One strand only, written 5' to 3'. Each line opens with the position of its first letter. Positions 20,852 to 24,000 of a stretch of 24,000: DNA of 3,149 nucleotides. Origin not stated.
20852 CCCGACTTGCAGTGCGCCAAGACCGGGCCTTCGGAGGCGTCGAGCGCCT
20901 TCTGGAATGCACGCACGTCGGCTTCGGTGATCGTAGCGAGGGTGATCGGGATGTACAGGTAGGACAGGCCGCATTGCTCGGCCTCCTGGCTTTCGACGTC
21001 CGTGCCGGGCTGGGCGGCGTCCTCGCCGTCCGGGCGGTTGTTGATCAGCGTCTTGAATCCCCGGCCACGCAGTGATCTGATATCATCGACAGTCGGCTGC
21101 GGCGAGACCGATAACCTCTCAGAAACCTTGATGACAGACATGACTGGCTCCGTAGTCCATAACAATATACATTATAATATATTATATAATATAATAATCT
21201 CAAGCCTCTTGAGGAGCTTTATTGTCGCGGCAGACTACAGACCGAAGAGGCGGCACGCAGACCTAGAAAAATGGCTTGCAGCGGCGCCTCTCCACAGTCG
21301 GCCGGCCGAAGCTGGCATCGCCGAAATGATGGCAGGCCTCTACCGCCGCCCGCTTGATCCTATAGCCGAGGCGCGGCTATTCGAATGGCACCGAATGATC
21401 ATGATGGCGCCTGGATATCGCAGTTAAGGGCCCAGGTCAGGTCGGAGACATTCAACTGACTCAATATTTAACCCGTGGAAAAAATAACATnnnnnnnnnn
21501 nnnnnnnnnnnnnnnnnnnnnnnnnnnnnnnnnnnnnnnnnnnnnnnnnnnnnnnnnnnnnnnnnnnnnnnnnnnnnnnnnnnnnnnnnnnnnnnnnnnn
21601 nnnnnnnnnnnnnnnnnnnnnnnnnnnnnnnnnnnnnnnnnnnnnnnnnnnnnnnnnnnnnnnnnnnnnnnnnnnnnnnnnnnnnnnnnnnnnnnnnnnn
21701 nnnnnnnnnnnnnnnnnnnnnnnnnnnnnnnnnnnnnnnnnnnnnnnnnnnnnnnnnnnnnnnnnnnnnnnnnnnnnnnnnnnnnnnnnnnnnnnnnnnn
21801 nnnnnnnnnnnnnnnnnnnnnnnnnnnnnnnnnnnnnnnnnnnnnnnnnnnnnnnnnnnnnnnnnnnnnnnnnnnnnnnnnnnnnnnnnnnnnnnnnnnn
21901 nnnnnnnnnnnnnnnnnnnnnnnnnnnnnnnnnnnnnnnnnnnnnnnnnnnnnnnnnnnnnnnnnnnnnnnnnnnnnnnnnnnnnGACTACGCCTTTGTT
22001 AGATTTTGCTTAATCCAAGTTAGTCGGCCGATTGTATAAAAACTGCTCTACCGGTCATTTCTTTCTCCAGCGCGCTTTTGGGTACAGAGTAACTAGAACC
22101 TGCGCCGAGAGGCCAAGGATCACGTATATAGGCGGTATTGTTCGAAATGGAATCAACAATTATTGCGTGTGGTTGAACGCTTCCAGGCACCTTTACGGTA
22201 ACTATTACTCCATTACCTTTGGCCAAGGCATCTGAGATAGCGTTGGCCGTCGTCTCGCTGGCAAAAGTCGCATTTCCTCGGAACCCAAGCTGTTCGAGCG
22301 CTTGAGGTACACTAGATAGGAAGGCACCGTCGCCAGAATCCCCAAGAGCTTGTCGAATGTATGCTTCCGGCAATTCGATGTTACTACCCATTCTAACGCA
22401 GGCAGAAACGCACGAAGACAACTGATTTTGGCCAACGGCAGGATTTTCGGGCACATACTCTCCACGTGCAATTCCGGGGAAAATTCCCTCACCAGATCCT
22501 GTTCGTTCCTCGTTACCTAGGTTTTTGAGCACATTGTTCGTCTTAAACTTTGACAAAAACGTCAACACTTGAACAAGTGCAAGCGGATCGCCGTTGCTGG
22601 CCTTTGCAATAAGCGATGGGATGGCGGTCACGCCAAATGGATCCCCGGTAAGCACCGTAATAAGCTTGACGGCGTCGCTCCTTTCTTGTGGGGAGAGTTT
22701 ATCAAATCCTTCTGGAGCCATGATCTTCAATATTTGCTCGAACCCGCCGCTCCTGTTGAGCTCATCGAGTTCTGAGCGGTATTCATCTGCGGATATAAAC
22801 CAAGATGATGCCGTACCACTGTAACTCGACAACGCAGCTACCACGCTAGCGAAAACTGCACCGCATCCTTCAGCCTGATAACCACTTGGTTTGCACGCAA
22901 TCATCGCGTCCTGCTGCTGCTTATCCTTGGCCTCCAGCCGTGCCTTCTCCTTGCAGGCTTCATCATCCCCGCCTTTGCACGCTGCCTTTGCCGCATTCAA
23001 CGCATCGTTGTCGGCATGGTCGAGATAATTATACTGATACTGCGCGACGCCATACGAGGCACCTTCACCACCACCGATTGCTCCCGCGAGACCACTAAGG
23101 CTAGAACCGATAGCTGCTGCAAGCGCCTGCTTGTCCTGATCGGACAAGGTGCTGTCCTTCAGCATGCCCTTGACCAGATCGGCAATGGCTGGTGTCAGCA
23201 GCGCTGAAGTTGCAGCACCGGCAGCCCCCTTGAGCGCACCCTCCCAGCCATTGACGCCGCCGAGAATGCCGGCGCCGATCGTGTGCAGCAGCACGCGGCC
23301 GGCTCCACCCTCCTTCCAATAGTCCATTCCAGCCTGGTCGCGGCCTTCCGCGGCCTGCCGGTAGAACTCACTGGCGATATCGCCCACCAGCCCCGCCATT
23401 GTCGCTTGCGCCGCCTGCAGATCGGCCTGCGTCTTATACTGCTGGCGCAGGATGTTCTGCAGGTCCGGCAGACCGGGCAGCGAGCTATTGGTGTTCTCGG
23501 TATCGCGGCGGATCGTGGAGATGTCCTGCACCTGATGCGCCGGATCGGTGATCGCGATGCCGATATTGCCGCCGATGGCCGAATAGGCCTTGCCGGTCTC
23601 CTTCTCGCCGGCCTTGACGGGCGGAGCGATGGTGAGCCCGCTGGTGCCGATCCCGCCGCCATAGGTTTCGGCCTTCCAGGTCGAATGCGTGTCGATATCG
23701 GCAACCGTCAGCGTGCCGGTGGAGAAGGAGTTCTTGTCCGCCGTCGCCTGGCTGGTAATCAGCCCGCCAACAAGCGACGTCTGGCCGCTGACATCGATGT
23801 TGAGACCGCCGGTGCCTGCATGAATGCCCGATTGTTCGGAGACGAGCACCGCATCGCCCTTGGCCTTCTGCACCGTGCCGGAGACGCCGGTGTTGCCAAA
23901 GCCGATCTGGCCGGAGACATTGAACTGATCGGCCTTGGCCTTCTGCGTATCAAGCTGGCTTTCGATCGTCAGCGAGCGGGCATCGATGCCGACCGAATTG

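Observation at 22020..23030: CdiA C-terminal toxin region with a predicted papain-fold Cys-His-Asp domain and a Burkholderia-like (Q)YN demarcation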

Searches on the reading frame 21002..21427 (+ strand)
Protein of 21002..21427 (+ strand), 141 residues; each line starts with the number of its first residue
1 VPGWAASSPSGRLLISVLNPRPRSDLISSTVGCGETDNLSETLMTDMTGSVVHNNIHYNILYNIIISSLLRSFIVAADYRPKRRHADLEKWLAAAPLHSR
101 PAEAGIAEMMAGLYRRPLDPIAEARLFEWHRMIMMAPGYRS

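Call 59: search_protein_families(library=pfam, proteins=[window:21002-21427:+], max_evalue=0.001)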
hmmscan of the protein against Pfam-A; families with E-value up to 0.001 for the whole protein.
window:21002-21427:+ (141 aa): 0 families

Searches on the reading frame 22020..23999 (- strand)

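Call 6: search_protein_families(library=pfam, proteins=[window:22020-23999:-], max_evalue=1)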
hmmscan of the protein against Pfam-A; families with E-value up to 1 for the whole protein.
window:22020-23999:- (659 aa): 5 families
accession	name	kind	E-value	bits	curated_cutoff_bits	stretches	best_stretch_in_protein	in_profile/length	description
PF21726.2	DUF6862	-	1.2e-11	44.9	24.1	1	330-394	2-66/67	Family of unknown function (DUF6862)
PF03412.21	Peptidase_C39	-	0.00041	20.6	22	1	520-657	3-130/133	Peptidase C39 family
PF13529.12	Peptidase_C39_2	-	0.013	16.6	24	1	553-629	59-143/143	Peptidase_C39 like family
PF11814.14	DUF3335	-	0.052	13.5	25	1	580-629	114-166/206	Peptidase_C39 like family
PF16763.10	Spidroin_N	-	0.16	12.5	27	0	272-311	40-79/125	Major ampullate spidroin 1, spider silk protein 1, N-term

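Call 7: search_protein_families(library=ncbifam, proteins=[window:22020-23999:-], max_evalue=1)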
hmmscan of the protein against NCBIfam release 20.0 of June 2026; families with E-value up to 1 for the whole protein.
window:22020-23999:- (659 aa): 0 families
